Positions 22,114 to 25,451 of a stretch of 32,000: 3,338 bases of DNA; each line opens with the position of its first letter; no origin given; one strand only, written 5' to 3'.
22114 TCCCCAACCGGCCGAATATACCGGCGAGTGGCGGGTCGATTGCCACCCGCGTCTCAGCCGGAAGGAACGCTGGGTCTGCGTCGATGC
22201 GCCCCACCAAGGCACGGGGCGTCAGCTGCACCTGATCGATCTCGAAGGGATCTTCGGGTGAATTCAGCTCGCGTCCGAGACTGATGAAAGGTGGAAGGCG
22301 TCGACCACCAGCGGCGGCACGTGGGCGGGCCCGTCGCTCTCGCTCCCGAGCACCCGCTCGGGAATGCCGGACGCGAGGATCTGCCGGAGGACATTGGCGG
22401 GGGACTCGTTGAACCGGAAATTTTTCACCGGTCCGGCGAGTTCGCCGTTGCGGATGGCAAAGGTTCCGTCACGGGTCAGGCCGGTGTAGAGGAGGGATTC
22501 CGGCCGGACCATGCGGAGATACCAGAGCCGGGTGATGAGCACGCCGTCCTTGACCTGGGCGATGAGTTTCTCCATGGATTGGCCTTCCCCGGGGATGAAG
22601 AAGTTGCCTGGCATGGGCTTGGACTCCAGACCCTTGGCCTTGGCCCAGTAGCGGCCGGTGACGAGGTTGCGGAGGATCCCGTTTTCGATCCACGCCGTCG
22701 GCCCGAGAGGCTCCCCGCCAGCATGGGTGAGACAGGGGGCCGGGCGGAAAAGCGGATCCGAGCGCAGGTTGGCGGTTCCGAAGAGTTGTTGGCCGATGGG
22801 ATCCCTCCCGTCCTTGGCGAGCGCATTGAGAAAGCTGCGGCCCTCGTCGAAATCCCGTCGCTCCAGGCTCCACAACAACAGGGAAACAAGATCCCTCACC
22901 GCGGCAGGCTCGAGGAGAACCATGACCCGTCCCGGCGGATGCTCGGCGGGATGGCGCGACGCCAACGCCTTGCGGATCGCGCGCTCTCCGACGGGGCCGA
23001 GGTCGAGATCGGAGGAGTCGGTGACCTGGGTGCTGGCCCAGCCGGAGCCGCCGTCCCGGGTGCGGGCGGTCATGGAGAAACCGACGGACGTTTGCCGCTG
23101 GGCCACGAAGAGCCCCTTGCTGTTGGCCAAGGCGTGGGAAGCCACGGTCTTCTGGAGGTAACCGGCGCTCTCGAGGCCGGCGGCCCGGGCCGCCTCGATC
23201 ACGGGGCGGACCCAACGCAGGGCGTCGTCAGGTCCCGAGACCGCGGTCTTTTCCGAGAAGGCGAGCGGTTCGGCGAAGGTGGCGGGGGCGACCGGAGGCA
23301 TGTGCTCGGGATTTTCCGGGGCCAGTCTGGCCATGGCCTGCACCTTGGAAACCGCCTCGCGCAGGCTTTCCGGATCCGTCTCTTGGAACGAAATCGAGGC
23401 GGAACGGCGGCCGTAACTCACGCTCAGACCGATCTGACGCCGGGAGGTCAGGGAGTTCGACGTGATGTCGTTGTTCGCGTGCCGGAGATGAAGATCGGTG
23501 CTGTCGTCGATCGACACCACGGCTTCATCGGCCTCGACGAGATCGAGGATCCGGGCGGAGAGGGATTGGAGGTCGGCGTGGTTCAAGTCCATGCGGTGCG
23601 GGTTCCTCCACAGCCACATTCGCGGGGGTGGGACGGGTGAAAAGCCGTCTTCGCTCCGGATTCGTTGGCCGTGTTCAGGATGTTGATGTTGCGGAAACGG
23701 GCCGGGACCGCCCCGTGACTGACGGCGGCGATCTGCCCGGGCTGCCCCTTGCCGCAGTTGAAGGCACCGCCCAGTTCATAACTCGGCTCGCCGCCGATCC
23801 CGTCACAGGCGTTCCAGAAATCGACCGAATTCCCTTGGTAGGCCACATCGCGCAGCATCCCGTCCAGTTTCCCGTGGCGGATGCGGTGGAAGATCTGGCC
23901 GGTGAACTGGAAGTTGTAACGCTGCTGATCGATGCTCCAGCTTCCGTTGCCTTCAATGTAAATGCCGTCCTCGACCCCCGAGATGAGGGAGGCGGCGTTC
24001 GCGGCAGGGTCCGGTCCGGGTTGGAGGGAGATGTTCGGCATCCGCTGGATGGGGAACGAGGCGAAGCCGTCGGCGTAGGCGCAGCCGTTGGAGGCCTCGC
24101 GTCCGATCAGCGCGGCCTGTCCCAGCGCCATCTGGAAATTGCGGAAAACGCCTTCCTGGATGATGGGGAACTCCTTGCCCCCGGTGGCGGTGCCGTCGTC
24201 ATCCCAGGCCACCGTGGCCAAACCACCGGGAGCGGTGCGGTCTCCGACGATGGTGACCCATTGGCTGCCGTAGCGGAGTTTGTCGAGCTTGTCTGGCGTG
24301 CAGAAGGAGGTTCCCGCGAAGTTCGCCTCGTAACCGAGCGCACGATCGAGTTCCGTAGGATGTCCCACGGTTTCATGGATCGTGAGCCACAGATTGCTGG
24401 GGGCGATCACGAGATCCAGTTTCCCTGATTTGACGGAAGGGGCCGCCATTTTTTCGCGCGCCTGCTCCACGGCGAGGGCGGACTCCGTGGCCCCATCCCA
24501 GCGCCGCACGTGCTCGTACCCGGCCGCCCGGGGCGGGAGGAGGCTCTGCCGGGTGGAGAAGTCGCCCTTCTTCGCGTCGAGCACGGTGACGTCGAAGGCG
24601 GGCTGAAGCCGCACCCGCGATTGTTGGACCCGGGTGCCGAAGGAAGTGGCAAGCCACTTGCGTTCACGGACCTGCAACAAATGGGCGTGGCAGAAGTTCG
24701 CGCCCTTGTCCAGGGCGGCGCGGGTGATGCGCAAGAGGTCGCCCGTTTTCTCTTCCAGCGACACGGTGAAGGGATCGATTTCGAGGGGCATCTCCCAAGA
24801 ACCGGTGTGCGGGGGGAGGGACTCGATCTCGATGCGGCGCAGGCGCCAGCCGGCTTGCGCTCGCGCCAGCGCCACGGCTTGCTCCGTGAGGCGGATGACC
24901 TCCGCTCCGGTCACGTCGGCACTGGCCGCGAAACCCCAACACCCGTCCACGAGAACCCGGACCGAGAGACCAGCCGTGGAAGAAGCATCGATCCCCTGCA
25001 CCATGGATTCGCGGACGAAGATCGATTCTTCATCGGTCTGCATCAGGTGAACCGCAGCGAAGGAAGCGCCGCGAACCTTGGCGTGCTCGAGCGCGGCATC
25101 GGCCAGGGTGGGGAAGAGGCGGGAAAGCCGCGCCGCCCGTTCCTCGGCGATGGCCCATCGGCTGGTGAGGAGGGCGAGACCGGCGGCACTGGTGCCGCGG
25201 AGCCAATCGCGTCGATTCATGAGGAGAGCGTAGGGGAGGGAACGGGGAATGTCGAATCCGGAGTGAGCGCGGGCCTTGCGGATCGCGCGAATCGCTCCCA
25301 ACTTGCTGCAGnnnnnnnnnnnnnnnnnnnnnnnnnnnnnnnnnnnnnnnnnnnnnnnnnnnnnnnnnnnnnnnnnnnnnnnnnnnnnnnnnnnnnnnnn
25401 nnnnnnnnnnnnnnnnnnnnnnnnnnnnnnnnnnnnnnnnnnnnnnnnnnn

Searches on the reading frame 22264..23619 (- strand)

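Call 28: search_protein_families(library=pfam, proteins=[window:22264-23619:-], max_evalue=0.001)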
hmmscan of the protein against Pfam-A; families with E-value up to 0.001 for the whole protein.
window:22264-23619:- (451 aa): 3 families
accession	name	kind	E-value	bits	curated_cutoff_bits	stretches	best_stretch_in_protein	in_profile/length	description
PF19289.4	PmbA_TldD_3rd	-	3.4e-28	98.8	22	1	229-444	1-218/220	PmbA/TldA metallopeptidase C-terminal domain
PF19290.4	PmbA_TldD_2nd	-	2.1e-09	38.2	20.9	1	157-221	40-108/109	PmbA/TldA metallopeptidase central domain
PF01523.21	PmbA_TldD_1st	-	5.5e-07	30.1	20.9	1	34-97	2-65/65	PmbA/TldA metallopeptidase domain 1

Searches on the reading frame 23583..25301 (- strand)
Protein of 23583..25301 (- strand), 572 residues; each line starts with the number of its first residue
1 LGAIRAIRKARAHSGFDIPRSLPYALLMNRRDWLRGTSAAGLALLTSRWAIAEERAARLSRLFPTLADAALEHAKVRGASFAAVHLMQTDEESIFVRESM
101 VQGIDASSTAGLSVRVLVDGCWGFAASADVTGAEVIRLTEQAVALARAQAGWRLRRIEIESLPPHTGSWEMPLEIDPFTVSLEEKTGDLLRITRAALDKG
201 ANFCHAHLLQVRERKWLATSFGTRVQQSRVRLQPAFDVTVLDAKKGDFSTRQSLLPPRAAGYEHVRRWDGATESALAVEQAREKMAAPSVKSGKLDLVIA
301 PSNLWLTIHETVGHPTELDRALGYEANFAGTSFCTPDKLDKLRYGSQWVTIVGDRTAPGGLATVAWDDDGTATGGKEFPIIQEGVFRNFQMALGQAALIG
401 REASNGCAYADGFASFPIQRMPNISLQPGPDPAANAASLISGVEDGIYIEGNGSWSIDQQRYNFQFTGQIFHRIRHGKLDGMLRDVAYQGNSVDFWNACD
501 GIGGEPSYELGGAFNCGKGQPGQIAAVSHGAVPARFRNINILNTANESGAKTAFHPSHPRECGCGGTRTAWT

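Call 28: search_protein_families(library=pfam, proteins=[window:23583-25301:-], max_evalue=0.001)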
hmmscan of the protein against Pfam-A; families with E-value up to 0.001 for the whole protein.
window:23583-25301:- (572 aa): 2 families
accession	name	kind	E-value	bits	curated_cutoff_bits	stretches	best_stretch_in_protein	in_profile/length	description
PF19289.4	PmbA_TldD_3rd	-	8.2e-24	84.4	22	1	292-508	1-202/220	PmbA/TldA metallopeptidase C-terminal domain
PF01523.21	PmbA_TldD_1st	-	6.8e-10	39.4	20.9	1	88-146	7-65/65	PmbA/TldA metallopeptidase domain 1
